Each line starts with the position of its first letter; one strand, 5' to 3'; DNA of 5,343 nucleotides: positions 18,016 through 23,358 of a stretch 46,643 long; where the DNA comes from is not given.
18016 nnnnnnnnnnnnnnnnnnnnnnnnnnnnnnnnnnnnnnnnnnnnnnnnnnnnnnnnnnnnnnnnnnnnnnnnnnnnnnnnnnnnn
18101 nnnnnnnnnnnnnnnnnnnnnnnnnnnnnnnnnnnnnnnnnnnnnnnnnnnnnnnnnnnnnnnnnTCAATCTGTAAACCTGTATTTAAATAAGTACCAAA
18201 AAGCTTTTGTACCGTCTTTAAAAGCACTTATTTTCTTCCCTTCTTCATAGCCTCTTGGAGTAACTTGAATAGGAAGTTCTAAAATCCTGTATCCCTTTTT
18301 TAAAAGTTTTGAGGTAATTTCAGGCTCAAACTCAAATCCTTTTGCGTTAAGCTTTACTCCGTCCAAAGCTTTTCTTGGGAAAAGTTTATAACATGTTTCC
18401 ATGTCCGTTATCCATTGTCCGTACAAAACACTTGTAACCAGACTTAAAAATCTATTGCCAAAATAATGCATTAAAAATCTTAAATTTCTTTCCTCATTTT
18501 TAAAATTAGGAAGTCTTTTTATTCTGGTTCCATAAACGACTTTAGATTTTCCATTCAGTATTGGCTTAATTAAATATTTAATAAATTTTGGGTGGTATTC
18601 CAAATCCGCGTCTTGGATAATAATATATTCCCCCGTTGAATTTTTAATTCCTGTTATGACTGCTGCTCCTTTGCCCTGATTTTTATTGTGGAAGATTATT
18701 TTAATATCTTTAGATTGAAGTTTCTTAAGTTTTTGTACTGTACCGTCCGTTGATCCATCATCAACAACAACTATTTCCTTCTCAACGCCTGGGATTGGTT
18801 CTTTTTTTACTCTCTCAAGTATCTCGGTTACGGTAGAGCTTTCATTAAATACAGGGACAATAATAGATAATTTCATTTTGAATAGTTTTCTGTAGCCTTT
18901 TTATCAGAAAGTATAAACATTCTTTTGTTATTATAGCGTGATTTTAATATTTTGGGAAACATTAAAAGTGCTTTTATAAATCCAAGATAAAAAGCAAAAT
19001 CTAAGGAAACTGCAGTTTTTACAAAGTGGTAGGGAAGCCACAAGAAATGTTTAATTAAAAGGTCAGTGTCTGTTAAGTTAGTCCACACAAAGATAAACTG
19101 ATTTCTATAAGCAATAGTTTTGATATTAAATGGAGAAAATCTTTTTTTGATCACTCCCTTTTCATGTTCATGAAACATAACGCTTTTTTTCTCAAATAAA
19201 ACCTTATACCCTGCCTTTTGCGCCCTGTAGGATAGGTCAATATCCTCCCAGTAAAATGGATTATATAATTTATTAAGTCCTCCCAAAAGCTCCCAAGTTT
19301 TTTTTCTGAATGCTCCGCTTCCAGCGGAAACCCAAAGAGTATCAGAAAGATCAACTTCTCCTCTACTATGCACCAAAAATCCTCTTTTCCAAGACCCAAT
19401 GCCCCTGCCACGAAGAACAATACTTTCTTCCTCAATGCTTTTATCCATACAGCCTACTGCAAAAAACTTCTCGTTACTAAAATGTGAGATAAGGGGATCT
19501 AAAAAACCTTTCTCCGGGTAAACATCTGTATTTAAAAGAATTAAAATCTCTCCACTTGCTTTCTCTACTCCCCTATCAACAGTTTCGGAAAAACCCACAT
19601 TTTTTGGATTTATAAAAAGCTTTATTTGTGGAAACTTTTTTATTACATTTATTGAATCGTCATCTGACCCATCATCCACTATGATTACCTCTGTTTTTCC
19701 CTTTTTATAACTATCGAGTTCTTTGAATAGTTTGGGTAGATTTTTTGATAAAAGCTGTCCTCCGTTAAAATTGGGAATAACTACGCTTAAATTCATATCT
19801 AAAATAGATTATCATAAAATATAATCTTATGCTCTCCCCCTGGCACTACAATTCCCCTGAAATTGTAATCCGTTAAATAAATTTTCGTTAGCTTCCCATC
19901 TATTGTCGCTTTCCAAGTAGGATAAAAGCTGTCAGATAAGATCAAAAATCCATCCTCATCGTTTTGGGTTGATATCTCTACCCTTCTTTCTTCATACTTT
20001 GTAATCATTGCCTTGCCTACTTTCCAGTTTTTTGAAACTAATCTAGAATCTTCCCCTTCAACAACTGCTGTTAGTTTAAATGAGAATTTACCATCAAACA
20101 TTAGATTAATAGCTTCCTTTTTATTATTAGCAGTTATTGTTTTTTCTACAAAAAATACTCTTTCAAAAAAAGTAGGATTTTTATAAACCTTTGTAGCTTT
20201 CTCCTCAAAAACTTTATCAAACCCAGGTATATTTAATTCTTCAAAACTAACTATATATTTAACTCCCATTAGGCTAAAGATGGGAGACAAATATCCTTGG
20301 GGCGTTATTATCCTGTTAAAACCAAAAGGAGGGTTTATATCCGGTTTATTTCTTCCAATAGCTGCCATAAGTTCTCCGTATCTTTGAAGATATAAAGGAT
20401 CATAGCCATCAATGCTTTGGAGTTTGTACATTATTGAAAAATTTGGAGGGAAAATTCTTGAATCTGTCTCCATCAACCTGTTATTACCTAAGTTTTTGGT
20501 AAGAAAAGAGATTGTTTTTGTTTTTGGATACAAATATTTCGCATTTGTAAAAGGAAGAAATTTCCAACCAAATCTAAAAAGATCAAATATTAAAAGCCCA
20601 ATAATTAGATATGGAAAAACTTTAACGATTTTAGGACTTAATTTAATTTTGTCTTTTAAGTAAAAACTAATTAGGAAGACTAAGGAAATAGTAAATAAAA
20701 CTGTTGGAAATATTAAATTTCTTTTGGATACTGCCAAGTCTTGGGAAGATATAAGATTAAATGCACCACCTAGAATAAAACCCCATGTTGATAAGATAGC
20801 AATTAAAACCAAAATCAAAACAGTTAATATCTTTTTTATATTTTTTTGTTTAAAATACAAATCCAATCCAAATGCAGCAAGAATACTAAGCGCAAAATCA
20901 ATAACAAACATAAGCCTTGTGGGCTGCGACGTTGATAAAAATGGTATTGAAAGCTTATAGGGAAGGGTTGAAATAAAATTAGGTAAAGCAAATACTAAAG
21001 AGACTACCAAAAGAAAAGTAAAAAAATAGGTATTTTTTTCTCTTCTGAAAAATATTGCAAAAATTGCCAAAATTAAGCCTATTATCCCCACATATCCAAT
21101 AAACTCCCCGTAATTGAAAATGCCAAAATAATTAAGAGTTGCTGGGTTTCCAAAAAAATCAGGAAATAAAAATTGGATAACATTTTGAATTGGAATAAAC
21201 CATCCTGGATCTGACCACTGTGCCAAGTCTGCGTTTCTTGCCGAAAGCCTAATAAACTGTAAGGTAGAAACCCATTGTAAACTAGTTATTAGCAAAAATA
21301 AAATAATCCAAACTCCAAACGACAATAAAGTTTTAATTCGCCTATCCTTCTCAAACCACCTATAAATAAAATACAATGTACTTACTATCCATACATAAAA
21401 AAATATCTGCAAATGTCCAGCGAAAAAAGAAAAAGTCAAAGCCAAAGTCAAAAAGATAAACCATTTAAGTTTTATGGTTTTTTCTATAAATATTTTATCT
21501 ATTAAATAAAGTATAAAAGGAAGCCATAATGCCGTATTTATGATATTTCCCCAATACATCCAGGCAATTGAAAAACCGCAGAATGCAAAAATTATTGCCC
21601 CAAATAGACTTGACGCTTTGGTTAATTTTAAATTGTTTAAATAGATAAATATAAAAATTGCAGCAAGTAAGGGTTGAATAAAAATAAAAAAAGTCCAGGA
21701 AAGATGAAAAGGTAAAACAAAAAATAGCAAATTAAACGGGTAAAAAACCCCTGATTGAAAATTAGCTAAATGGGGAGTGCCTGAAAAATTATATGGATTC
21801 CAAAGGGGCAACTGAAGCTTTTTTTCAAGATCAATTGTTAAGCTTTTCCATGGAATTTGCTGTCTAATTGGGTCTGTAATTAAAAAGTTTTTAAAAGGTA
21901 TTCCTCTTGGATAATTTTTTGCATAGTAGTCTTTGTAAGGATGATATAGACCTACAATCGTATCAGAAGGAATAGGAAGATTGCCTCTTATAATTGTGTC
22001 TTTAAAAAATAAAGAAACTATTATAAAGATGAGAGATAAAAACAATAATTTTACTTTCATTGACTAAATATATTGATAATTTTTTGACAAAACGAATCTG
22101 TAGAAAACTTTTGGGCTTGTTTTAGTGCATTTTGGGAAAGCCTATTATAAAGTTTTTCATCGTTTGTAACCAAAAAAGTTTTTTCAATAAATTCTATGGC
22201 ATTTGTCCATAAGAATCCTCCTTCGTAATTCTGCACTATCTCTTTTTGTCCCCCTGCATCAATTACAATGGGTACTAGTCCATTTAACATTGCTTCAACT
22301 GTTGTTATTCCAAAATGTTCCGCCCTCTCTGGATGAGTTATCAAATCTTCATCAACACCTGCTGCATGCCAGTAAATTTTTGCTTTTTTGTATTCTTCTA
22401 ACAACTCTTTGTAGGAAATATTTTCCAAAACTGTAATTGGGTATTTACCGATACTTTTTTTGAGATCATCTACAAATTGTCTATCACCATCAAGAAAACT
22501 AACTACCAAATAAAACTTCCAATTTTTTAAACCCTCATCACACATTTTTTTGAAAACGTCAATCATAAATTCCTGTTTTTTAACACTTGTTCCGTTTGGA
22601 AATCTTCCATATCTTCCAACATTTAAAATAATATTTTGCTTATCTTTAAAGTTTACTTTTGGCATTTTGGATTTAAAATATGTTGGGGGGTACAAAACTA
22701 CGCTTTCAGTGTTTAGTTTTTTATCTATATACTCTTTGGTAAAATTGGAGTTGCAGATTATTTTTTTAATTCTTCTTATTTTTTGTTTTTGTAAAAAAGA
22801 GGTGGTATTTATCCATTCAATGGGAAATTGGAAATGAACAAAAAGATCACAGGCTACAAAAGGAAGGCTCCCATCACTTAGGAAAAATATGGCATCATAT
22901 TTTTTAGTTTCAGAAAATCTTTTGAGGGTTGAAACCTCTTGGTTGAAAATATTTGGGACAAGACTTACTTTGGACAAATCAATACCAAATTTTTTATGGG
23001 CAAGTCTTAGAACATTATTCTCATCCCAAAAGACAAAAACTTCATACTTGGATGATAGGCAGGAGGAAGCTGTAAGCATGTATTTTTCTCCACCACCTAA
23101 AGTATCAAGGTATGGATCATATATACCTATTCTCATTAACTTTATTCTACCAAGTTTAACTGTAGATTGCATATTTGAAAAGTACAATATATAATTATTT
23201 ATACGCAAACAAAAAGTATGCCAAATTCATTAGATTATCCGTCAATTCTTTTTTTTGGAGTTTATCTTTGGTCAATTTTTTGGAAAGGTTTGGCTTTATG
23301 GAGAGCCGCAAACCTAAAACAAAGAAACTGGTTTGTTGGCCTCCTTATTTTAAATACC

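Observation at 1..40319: A 40-kb single-strand super-array of 17 GT-C-type membrane proteins together with their lipid-sugar supply genes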

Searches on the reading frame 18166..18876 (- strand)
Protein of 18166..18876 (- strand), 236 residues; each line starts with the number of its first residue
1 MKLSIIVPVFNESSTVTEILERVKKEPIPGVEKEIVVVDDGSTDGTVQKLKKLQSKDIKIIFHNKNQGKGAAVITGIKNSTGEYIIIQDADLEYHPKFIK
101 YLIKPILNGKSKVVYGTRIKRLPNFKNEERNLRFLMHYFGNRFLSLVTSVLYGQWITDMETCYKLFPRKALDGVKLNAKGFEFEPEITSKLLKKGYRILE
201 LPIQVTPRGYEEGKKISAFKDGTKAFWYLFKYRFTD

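Call 4: search_protein_families(library=pfam, proteins=[window:18166-18876:-], max_evalue=0.01)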
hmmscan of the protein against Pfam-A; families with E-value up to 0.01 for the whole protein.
window:18166-18876:- (236 aa): 4 families
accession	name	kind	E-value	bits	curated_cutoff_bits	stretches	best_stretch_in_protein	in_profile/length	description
PF00535.33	Glycos_transf_2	-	3.3e-38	131.7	23.3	1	4-172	1-165/168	Glycosyl transferase family 2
PF13641.12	Glyco_tranf_2_3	-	6.3e-08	33.4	27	1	3-154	3-155/230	Glycosyltransferase like family 2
PF10111.15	Glyco_tranf_2_2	-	1.7e-05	24.9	27.3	1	4-92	1-92/276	Glycosyltransferase like family 2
PF13704.12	Glyco_tranf_2_4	-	0.0014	19.5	27.5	1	33-91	20-81/98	Glycosyl transferase family 2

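Call 15: search_protein_families(library=ncbifam, proteins=[window:18166-18876:-], max_evalue=0.001)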
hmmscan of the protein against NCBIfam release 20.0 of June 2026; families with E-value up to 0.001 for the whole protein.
window:18166-18876:- (236 aa): 23 families
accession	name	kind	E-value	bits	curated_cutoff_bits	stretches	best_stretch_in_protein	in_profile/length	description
TIGR04182.1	glyco_TIGR04182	equivalog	2.1e-35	122.5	325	1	3-232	2-217/293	S-layer glycoprotein N-glycosyltransferase AglJ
NF047588.1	GlcsyltransPgfSStrep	equivalog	8.4e-21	74.5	500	1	1-174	1-167/308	glycosyltransferase PgfS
NF041875.1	EPS_EpsD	equivalog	9.8e-20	71.2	370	1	3-117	1-115/325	exopolysaccharide biosynthesis glycosyltransferase EpsD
TIGR03937.1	PgaC_IcaA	equivalog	1.5e-18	67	422.3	1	2-108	46-152/407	poly-beta-1,6-N-acetyl-D-glucosamine synthase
NF058614.1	PPMAGASynPpgS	equivalog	1.7e-17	63.6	370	1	5-214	4-205/226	polyprenyl-phospho-N-acetylgalactosaminyl synthase PpgS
NF007482.0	PRK10073.1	equivalog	1.5e-15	57.1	423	1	2-104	7-108/334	glycosyltransferase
NF007986.1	PRK10714.1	equivalog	8.4e-15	54.6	529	1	2-118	7-126/316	undecaprenyl-phosphate 4-deoxy-4-formamido-L-arabinose transferase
TIGR04283.1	glyco_like_mftF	equivalog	1.3e-14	54.3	182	1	3-118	1-108/221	TIGR04283 family arsenosugar biosynthesis glycosyltransferase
NF010496.0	PRK13915.1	equivalog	1.5e-14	53.8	262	1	2-110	32-146/307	glucosyl-3-phosphoglycerate synthase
TIGR03965.1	mycofact_glyco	equivalog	1.9e-13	50.1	280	1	3-109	76-182/467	mycofactocin biosynthesis glycosyltransferase MftF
NF047683.1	TeichurnBiosyTuaG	equivalog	5.7e-13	49.1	400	1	3-97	8-102/252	teichuronic acid biosynthesis protein TuaG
TIGR03111.1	glyc2_xrt_Gpos1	hypoth_equivalog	2.6e-12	46.3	363.95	1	3-109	51-159/439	TIGR03111 family XrtG-associated glycosyltransferase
NF041391.1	DPhHxTase_Halo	equivalog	7.2e-12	44.7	375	1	10-209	4-187/213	dolichyl-phosphate hexose transferase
NF050050.1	ProtGlycPglI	equivalog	3.8e-10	39.6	500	1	2-124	3-126/306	GalNAc(5)-diNAcBac-PP-undecaprenol beta-1,3-glucosyltransferase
TIGR04242.1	nodulat_NodC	equivalog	2.7e-09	36.5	550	1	4-104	51-154/395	chitooligosaccharide synthase NodC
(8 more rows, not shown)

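Call 78: search_solved_structures(query=window:18166-18876:-, max_evalue=0.00001)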
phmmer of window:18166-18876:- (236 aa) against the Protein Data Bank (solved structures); distinct sequences matched with E-value up to 0.00001: 26.
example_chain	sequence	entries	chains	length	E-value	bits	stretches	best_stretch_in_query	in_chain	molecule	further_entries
5mlz_A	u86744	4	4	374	7.8e-22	81.1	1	1-213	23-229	Dolichol monophosphate mannose synthase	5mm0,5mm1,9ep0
9hwj_A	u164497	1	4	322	3.7e-13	52.7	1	2-109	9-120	Undecaprenyl-phosphate 4-deoxy-4-formamido-L-arabinose transferase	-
9bhc_C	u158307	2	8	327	2.3e-12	50.1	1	2-109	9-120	Undecaprenyl-phosphate 4-deoxy-4-formamido-L-arabinose transferase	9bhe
8vxh_A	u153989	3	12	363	2.8e-12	49.8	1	2-109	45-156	Undecaprenyl-phosphate 4-deoxy-4-formamido-L-arabinose transferase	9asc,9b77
5tze_C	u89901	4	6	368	9.4e-12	48.1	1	1-94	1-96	Glycosyl transferase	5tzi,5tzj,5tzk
5tz8_A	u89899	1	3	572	1.9e-11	47.1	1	1-94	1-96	Glycosyl transferase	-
5eke_A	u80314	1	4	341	5.3e-11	45.6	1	2-121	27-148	Uncharacterized glycosyltransferase sll0501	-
5ekp_C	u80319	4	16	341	5.3e-11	45.6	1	2-121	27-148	Uncharacterized glycosyltransferase sll0501 | Glycosyltransferase sll0501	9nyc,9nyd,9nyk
9nye_A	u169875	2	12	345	5.4e-11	45.6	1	2-121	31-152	Glycosyltransferase sll0501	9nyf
6yv7_B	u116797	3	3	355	1e-10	44.7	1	3-94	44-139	Glycosyl transferase, family 2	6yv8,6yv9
6yv7_A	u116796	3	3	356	1e-10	44.7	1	3-94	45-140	Glycosyl transferase, family 2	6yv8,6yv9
6p61_A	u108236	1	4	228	1.1e-10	44.6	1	3-103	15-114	Glycosyltransferase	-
2z87_A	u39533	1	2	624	3.1e-09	39.8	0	3-101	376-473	Chondroitin synthase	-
2z86_A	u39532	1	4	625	3.1e-09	39.8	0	3-101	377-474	Chondroitin synthase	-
4y6n_A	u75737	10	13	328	4.2e-09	39.4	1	3-111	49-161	Glucosyl-3-phosphoglycerate synthase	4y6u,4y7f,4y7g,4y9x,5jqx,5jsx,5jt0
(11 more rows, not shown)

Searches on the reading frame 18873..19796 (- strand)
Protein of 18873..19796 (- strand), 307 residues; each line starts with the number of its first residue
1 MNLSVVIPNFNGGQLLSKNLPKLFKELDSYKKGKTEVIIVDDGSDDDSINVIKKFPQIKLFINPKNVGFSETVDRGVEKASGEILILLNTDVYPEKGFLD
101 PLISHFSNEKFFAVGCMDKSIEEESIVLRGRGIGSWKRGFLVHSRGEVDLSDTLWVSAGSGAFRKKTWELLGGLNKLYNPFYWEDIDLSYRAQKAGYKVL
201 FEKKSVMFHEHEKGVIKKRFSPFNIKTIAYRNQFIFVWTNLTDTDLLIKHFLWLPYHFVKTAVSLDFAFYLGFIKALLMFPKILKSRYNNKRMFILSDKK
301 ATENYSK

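Call 4: search_protein_families(library=pfam, proteins=[window:18873-19796:-], max_evalue=0.01)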
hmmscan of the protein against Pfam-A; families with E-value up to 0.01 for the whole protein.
window:18873-19796:- (307 aa): 4 families
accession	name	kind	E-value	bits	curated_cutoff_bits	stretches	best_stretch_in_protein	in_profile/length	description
PF00535.33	Glycos_transf_2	-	2.3e-21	76.9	23.3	1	4-132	1-130/168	Glycosyl transferase family 2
PF13641.12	Glyco_tranf_2_3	-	4.6e-11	43.6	27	1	3-213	3-215/230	Glycosyltransferase like family 2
PF10111.15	Glyco_tranf_2_2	-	6.4e-06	26.3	27.3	1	29-94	24-94/276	Glycosyltransferase like family 2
PF13632.12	Glyco_trans_2_3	-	0.0061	16.8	27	0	157-212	72-125/198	Glycosyl transferase family group 2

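Call 15: search_protein_families(library=ncbifam, proteins=[window:18873-19796:-], max_evalue=0.001)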
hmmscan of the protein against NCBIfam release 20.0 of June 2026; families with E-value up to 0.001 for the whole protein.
window:18873-19796:- (307 aa): 16 families
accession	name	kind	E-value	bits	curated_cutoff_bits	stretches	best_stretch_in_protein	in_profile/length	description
NF041875.1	EPS_EpsD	equivalog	3.2e-20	72.8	370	1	3-215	1-212/325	exopolysaccharide biosynthesis glycosyltransferase EpsD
TIGR03965.1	mycofact_glyco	equivalog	1.4e-17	63.8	280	1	3-213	76-284/467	mycofactocin biosynthesis glycosyltransferase MftF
TIGR04283.1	glyco_like_mftF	equivalog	1.3e-14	54.3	182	1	3-142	1-132/221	TIGR04283 family arsenosugar biosynthesis glycosyltransferase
TIGR03937.1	PgaC_IcaA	equivalog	1e-12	47.7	422.3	1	3-218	47-262/407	poly-beta-1,6-N-acetyl-D-glucosamine synthase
NF007482.0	PRK10073.1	equivalog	4.7e-11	42.3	423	1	2-92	7-96/334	glycosyltransferase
NF047588.1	GlcsyltransPgfSStrep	equivalog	1.1e-09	38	500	1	1-107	1-111/308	glycosyltransferase PgfS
NF038302.1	EPS_HpsE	equivalog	1.7e-08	33.8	300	1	1-100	1-105/307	hormogonium polysaccharide biosynthesis glycosyltransferase HpsE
NF038299.1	EPS_HpsN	equivalog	7.7e-07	28.4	425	0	2-109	2-109/317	hormogonium polysaccharide biosynthesis glycosyltransferase HpsN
NF041394.1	GtaseAglG_Halo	equivalog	2.2e-06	27.1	440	1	31-116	29-117/304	glucosyl-dolichyl phosphate glucuronosyltransferase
NF007986.1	PRK10714.1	equivalog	4.2e-06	26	529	1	2-116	7-124/316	undecaprenyl-phosphate 4-deoxy-4-formamido-L-arabinose transferase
TIGR01556.1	rhamnosyltran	subfamily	1.3e-05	24.5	200.55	1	24-213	11-204/281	rhamnosyltransferase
NF050050.1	ProtGlycPglI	equivalog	5.9e-05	22.6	500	1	2-107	3-109/306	GalNAc(5)-diNAcBac-PP-undecaprenol beta-1,3-glucosyltransferase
TIGR03111.1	glyc2_xrt_Gpos1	hypoth_equivalog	0.00041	19.2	363.95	1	3-110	51-160/439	TIGR03111 family XrtG-associated glycosyltransferase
TIGR04195.1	S_glycosyl_SunS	equivalog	0.00048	19.1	350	1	22-95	71-145/421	SunS family peptide S-glycosyltransferase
NF050819.1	PolSacchBiosHfsG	equivalog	0.00055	19.2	500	1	21-100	26-111/302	polysaccharide biosynthesis protein HfsG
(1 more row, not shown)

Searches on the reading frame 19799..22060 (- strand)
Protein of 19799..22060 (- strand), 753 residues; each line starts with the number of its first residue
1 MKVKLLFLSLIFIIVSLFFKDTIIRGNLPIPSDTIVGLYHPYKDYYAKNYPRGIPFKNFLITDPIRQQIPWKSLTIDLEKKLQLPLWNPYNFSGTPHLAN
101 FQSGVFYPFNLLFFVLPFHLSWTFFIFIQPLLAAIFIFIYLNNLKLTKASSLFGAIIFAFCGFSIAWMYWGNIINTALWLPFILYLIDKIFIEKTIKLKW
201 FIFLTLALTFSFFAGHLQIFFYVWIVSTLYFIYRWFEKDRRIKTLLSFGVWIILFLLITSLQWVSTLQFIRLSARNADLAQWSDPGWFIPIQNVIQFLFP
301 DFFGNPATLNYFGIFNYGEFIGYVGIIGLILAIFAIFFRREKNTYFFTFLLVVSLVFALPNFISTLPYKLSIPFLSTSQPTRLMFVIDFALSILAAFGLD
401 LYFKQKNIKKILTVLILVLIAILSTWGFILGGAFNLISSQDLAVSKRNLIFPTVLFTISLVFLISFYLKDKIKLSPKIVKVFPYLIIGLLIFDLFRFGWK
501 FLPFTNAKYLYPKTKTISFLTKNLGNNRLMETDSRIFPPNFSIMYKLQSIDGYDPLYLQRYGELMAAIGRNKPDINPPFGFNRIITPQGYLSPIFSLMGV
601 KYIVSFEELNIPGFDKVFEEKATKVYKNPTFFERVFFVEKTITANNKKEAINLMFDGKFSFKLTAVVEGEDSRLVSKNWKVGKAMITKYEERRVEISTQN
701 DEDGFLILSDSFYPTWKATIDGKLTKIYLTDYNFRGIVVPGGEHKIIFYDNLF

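Call 4: search_protein_families(library=pfam, proteins=[window:19799-22060:-], max_evalue=0.01)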
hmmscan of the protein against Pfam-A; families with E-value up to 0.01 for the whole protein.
window:19799-22060:- (753 aa): 1 family
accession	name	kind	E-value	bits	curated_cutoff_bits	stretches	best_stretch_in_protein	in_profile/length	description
PF09586.16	YfhO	-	5.4e-22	78.4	28.5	2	108-648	75-604/835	Bacterial membrane protein YfhO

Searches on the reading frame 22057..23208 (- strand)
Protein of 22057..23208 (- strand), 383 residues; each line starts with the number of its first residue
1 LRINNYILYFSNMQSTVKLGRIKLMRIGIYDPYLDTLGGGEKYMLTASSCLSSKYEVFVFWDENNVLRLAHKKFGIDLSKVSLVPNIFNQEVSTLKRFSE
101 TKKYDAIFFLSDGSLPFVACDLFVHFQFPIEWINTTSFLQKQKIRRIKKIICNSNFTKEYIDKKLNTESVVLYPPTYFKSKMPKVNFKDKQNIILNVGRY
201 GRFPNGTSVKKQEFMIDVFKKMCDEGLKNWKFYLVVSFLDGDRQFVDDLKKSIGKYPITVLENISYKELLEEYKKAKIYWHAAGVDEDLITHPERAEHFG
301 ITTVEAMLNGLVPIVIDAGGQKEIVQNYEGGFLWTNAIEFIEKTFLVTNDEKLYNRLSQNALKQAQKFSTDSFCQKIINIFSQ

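Call 4: search_protein_families(library=pfam, proteins=[window:22057-23208:-], max_evalue=0.01)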
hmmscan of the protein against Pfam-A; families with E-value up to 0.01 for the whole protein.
window:22057-23208:- (383 aa): 3 families
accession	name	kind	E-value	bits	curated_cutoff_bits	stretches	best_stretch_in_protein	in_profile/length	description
PF00534.26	Glycos_transf_1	-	8e-19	68.2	26.4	1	181-363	5-171/172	Glycosyl transferases group 1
PF13692.12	Glyco_trans_1_4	-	5.7e-09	36.8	27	1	198-343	5-135/142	Glycosyl transferases group 1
PF01237.23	Oxysterol_BP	-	0.0044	16.4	28.9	0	67-107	3-42/368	Oxysterol-binding protein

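Call 15: search_protein_families(library=ncbifam, proteins=[window:22057-23208:-], max_evalue=0.001)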
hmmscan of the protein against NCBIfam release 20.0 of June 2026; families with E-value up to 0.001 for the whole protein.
window:22057-23208:- (383 aa): 17 families
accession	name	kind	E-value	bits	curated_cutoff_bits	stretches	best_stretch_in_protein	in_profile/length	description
TIGR03999.1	thiol_BshA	equivalog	5.4e-10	38.7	273.7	1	288-381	274-370/375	N-acetyl-alpha-D-glucosaminyl L-malate synthase BshA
NF001898.0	PRK00654.1-1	equivalog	5.7e-06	25.2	603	1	216-365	308-458/477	glycogen synthase GlgA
TIGR02095.1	glgA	subfamily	2.1e-05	23.4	328.45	1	236-340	327-421/477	glycogen/starch synthase, ADP-glucose type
NF038295.1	EPS_HpsP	equivalog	2.7e-05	23.4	550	1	210-382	220-385/388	hormogonium polysaccharide biosynthesis glycosyltransferase HpsP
NF047880.1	glyco_SdgA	exception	4.1e-05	22.4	800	1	144-380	266-486/488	serine-aspartate repeat adhesin O-glycosyltransferase SdgA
TIGR02472.1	sucr_P_syn_N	equivalog_domain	5.2e-05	22.3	576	1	243-375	300-432/439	sucrose-phosphate synthase, putative, glycosyltransferase domain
NF041139.1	TreT_Thcocales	equivalog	6.1e-05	22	775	1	156-367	180-394/412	trehalose synthase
NF041010.1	glycosy_Agl16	equivalog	8.4e-05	21.6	575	1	125-382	112-349/352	glycosylation protein Agl16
NF001899.0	PRK00654.1-2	equivalog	9.3e-05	21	459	1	215-329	305-408/478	glycogen synthase GlgA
TIGR02470.1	sucr_synth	equivalog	0.00011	20.5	810.4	1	290-378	647-742/784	sucrose synthase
NF038229.1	Glyco4_Geo_Pelo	equivalog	0.00014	21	400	1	288-372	239-324/338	GPMC system family 4 glycosyltransferase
NF010698.0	PRK14098.1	equivalog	0.00021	20.1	754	1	230-330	335-425/489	starch synthase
NF049988.1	MGlcDAGSynMgs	equivalog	0.00022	20.7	400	1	290-381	293-384/398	alpha-monoglucosyldiacylglycerol synthase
TIGR02468.1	sucrsPsyn_pln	equivalog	0.00026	18.9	1143.95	1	277-377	563-664/1051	sucrose-phosphate synthase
NF041876.1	EPS_EpsE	equivalog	0.00033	20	400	1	288-368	297-380/389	exopolysaccharide biosynthesis GT4 family glycosyltransferase EpsE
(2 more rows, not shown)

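Call 87: search_solved_structures(query=window:22057-23208:-, max_evalue=0.001)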
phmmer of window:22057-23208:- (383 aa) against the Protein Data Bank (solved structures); distinct sequences matched with E-value up to 0.001: 3.
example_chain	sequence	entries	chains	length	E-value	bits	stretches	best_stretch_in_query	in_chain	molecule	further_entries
6n1x_A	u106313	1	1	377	3.3e-07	33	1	288-371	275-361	Glycosyltransferase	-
6d9t_A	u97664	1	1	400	3.6e-07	32.9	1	288-371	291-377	Glycosyl transferase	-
2f9f_A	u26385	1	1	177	5.6e-06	29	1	210-343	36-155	first mannosyl transferase (wbaZ-1)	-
